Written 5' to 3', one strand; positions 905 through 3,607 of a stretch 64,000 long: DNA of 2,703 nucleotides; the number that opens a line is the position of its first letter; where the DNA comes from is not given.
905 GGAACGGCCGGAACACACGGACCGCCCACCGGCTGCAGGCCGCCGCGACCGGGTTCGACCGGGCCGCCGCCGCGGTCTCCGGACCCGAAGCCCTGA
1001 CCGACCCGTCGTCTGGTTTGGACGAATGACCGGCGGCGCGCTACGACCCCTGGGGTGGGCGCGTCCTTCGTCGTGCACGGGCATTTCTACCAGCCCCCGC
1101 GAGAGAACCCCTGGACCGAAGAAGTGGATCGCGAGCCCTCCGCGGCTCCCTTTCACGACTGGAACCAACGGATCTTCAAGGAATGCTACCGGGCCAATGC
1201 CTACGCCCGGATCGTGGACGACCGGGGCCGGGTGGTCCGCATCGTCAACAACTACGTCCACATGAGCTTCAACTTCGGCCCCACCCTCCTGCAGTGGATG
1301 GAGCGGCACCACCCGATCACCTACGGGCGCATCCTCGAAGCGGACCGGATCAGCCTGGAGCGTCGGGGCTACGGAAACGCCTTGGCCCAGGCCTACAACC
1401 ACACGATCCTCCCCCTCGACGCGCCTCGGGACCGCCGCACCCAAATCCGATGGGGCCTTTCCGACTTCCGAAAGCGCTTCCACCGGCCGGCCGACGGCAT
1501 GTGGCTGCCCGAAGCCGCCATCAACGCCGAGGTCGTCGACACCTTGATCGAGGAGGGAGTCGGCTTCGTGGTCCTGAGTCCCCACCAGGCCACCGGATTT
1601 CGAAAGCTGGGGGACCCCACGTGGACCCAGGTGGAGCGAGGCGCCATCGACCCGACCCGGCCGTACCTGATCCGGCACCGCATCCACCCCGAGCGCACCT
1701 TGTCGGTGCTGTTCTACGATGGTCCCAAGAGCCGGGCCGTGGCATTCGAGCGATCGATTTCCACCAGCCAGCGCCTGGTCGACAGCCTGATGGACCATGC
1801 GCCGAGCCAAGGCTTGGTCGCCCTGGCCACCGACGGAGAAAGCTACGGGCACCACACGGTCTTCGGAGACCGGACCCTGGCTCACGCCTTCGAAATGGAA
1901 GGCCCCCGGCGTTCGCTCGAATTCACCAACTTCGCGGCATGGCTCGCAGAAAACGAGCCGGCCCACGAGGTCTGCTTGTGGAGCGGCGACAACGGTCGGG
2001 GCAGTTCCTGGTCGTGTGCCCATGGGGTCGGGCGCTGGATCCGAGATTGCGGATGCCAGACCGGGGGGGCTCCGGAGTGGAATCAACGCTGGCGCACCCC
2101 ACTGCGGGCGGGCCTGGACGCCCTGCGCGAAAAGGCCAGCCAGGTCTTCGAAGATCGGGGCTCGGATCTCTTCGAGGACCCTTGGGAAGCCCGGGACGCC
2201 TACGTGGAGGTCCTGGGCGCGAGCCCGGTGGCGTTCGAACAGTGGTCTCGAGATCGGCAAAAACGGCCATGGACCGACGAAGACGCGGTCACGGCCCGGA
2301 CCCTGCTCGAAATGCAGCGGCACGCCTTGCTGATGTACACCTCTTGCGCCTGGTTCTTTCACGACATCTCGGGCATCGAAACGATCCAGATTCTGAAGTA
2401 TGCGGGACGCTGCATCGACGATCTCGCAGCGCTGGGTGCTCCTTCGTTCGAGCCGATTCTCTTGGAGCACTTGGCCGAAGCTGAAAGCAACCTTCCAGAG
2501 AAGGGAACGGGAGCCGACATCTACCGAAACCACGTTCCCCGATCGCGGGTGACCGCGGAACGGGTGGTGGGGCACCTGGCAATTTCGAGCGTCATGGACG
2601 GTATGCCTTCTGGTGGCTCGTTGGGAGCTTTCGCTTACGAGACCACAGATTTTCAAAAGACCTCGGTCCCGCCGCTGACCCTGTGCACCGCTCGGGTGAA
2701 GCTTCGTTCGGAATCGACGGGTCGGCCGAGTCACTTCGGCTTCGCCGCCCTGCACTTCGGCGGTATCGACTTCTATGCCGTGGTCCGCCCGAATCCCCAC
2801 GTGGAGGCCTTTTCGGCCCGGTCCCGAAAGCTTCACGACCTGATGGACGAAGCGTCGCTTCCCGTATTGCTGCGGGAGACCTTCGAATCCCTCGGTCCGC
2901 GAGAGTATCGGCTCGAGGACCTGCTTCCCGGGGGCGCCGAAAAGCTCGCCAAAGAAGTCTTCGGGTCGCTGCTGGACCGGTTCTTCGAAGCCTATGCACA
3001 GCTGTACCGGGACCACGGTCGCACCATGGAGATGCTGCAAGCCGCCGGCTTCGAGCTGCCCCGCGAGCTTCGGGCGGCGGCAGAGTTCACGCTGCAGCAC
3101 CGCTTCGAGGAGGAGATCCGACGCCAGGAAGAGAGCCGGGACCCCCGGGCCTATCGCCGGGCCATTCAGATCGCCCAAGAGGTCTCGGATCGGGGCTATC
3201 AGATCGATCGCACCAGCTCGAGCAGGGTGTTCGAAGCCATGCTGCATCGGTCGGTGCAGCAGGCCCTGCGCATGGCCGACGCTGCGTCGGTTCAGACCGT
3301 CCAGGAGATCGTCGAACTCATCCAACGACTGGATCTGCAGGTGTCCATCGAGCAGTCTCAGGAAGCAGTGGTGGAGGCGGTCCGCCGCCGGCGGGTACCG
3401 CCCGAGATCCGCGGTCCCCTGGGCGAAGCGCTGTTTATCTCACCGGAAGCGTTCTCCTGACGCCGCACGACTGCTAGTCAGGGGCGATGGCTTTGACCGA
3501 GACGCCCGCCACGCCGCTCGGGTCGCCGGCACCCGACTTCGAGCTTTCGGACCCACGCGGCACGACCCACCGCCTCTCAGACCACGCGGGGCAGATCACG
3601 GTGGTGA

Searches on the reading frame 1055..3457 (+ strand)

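Call 64: search_protein_families(library=pfam, proteins=[window:1055-3457:+], max_evalue=0.00001)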
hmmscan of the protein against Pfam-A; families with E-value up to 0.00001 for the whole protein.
window:1055-3457:+ (801 aa): 2 families
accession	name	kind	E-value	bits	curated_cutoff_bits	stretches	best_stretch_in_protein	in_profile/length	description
PF12055.13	DUF3536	-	1e-81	274.9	25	1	342-623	1-283/284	Domain of unknown function (DUF3536)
PF03065.20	Glyco_hydro_57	-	4.6e-13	49.6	21.2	1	70-272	71-253/291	Glycosyl hydrolase family 57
